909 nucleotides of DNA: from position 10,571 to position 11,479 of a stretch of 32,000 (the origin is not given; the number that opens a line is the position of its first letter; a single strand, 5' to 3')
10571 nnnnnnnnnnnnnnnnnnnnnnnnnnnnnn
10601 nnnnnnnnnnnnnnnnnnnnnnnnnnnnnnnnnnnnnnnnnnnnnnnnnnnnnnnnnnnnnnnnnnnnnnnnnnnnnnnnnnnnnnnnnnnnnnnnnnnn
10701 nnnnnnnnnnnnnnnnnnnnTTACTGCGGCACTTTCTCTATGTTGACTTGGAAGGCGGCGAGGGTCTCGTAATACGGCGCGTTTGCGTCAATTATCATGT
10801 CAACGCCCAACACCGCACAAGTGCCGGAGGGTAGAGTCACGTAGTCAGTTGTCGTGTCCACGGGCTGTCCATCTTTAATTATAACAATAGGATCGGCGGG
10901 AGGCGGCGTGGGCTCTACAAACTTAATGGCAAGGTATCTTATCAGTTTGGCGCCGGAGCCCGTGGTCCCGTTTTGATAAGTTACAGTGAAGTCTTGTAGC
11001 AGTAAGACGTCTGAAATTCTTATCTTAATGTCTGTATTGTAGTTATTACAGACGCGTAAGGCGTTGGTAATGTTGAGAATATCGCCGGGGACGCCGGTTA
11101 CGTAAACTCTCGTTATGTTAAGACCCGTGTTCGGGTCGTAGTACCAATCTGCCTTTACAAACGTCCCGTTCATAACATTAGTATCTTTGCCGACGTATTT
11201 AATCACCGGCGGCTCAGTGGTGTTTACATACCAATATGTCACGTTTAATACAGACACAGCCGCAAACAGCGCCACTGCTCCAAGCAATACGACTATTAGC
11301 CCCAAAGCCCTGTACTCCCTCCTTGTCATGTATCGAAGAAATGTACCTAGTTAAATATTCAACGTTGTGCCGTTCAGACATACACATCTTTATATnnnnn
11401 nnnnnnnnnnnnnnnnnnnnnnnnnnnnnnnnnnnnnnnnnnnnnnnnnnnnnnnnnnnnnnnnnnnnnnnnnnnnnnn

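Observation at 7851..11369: Near-identical 18-nt element upstream of both operons, with an ACGT-centred palindrome next to the TATA box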

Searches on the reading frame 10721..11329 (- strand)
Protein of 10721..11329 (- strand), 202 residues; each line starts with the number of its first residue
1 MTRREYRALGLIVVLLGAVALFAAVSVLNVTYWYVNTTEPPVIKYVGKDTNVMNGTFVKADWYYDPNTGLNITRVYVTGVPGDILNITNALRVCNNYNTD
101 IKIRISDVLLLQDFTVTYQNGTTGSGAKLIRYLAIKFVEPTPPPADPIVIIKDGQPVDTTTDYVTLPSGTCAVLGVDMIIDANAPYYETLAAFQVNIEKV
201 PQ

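Call 6: search_protein_families(library=pfam, proteins=[window:10721-11329:-], max_evalue=0.01)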
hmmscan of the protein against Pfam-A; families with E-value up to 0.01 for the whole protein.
window:10721-11329:- (202 aa): 0 families

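Call 10: search_protein_families(library=ncbifam, proteins=[window:10721-11329:-], max_evalue=0.1)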
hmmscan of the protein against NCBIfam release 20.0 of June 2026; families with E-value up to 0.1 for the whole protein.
window:10721-11329:- (202 aa): 1 family
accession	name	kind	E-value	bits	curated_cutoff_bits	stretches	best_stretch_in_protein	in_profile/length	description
NF047423.1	BOW99_gp33_fam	equivalog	0.0086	15.8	27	1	148-192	9-38/39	BOW99_gp33 family protein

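Call 58: search_solved_structures(query=window:10721-11329:-, max_evalue=0.01, show_alignments=1)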
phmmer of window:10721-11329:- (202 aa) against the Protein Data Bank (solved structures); distinct sequences matched with E-value up to 0.01: 1.
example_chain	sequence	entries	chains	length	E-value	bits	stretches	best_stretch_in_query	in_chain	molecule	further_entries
7ueg_A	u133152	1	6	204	4.2e-21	78.6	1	3-196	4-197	Pilin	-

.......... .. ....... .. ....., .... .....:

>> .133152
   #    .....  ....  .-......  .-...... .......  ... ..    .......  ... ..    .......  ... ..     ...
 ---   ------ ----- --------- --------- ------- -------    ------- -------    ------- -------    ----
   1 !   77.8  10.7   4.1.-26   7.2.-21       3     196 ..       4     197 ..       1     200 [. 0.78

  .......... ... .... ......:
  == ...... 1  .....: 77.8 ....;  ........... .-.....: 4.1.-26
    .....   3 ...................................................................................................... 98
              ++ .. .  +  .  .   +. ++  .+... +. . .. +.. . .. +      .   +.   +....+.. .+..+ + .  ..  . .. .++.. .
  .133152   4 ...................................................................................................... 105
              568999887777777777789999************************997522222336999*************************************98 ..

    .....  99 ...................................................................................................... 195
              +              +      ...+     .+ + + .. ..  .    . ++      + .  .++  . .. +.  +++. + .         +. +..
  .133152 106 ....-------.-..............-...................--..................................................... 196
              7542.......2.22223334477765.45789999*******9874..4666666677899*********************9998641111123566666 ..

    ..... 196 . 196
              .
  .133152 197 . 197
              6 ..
